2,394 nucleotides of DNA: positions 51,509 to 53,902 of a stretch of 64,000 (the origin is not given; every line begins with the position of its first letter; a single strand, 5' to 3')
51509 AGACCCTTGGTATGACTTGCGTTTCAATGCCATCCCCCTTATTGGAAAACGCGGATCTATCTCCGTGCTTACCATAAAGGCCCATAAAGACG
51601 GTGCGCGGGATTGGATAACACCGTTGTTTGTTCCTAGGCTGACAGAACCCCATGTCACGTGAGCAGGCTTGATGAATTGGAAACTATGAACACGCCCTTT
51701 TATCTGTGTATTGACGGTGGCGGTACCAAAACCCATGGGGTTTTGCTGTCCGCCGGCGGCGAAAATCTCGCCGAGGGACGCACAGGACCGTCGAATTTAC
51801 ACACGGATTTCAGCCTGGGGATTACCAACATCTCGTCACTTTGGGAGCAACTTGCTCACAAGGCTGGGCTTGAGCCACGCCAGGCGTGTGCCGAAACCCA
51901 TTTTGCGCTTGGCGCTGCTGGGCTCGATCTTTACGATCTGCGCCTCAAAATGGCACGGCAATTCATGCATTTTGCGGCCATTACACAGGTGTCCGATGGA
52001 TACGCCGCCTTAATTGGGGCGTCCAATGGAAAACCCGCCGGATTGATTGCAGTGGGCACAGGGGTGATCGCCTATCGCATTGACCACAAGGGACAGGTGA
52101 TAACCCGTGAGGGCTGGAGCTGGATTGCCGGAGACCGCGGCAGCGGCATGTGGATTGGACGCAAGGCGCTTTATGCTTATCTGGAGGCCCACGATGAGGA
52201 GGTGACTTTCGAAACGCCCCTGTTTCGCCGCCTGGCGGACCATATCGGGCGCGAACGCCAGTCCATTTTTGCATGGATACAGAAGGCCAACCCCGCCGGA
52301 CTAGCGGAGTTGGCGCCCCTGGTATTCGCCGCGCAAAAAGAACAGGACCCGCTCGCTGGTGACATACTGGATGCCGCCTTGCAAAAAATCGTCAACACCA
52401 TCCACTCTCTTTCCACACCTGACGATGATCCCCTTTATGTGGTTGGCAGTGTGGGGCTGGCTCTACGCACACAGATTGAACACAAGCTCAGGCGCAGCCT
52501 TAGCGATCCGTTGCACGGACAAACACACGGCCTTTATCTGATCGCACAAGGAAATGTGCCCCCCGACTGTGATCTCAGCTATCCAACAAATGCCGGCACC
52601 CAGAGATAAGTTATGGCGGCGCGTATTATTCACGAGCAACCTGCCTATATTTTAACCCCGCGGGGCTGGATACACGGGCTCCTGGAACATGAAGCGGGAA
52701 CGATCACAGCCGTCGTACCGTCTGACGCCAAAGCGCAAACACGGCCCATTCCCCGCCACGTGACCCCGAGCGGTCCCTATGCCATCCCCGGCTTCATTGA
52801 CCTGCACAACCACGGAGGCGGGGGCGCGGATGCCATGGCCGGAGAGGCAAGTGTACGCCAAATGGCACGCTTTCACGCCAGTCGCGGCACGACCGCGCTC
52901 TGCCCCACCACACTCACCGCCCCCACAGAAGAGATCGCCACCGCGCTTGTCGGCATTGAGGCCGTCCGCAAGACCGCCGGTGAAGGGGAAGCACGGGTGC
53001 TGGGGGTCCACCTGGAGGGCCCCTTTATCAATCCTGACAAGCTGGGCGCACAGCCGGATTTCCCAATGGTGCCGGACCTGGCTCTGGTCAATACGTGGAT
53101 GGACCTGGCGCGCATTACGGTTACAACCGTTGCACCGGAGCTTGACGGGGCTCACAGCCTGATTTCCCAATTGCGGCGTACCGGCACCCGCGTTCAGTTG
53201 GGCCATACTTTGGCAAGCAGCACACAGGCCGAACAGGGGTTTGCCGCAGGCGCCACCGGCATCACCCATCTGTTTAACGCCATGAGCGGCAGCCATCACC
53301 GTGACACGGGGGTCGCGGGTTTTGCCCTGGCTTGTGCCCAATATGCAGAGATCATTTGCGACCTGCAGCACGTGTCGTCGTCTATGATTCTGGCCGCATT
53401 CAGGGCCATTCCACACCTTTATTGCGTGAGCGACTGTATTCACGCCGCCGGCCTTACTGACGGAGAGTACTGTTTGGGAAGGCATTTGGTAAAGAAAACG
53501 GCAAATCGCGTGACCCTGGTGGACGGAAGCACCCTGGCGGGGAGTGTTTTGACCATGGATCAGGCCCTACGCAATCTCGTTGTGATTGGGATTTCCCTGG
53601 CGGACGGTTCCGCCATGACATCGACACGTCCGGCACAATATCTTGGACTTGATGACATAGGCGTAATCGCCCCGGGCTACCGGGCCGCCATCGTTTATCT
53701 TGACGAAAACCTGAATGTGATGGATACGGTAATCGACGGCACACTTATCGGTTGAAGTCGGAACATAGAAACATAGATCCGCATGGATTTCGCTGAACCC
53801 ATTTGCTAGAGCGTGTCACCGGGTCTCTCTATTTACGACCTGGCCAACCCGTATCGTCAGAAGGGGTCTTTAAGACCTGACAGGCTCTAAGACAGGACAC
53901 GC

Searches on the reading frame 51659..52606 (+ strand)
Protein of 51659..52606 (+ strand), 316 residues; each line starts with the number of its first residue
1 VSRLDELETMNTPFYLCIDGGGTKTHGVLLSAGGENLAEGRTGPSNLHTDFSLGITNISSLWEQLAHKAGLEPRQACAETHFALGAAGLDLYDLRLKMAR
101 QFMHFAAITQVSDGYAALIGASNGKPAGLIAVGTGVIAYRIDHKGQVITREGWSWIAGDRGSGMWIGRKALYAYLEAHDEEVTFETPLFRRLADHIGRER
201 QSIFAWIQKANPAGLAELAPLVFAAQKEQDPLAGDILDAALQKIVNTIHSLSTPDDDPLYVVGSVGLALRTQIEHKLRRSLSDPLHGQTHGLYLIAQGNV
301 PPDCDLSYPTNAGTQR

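Call 96: search_protein_families(library=pfam, proteins=[window:51659-52606:+], max_evalue=0.01)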
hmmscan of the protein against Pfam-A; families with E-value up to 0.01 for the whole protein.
window:51659-52606:+ (316 aa): 1 family
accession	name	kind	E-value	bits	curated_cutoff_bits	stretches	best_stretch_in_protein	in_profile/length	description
PF01869.26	BcrAD_BadFG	-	3e-26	93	31.5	1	18-266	3-231/271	BadF/BadG/BcrA/BcrD ATPase family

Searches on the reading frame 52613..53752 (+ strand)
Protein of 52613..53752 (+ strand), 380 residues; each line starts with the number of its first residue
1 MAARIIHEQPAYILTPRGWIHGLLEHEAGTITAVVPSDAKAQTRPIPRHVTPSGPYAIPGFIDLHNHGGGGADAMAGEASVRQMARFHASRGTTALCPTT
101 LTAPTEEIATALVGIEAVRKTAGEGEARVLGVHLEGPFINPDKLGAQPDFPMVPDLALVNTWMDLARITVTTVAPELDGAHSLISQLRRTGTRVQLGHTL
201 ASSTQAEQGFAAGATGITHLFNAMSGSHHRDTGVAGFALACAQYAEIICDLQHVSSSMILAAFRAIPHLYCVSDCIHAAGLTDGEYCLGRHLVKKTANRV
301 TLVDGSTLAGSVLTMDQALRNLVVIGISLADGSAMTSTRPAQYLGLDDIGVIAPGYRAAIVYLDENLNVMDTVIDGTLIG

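Call 96: search_protein_families(library=pfam, proteins=[window:52613-53752:+], max_evalue=0.01)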
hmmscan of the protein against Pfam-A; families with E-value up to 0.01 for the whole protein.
window:52613-53752:+ (380 aa): 2 families
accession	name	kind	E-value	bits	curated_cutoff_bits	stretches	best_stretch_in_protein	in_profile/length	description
PF01979.26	Amidohydro_1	-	3.9e-19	69.5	25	1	57-378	2-344/345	Amidohydrolase family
PF07969.17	Amidohydro_3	-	2.2e-07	31.2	29.7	1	327-371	407-452/472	Amidohydrolase family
